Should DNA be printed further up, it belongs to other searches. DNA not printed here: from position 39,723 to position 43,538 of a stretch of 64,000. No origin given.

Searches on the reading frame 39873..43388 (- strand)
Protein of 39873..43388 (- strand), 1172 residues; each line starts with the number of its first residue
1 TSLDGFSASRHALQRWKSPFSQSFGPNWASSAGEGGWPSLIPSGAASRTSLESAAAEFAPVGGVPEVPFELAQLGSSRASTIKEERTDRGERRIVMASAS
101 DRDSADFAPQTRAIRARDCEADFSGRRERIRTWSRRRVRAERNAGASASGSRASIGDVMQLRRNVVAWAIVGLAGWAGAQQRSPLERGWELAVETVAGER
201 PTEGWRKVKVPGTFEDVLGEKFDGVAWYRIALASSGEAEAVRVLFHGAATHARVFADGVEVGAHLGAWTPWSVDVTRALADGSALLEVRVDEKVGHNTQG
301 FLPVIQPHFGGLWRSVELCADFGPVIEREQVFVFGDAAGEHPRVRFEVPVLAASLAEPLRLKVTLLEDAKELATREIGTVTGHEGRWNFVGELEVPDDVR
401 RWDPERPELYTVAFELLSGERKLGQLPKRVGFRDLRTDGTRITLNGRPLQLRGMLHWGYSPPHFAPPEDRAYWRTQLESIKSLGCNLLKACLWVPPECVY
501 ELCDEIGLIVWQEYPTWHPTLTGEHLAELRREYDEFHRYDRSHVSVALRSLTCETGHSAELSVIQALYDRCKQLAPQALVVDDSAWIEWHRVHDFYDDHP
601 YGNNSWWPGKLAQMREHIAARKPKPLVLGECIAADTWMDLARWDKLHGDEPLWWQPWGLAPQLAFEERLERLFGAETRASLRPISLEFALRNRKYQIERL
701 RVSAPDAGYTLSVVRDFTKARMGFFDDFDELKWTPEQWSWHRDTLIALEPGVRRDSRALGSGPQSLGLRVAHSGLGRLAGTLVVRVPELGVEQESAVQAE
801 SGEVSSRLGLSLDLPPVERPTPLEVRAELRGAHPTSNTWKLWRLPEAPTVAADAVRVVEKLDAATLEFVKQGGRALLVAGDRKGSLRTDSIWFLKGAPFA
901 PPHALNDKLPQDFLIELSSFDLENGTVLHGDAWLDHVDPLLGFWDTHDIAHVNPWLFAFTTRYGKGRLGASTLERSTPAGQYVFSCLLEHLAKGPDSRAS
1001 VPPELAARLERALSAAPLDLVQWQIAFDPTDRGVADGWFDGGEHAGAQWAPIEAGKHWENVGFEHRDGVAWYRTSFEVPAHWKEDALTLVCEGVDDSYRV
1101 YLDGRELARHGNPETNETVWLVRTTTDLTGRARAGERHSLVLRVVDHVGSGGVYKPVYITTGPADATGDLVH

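Call 51: search_protein_families(library=pfam, proteins=[window:39873-43388:-], max_evalue=0.001)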
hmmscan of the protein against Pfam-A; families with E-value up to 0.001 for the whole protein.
window:39873-43388:- (1172 aa): 3 families
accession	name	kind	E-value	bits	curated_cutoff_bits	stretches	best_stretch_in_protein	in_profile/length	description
PF02837.24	Glyco_hydro_2_N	-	1.7e-13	51.3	28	2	1052-1115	49-112/169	Glycosyl hydrolases family 2, sugar binding domain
PF22666.2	Glyco_hydro_2_N2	-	1.8e-11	44.8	27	1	229-295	53-122/167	Glycosyl hydrolase 2 galactose-binding domain-like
PF00703.27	Glyco_hydro_2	-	5.6e-06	27.5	23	1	352-433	29-109/109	Glycosyl hydrolases family 2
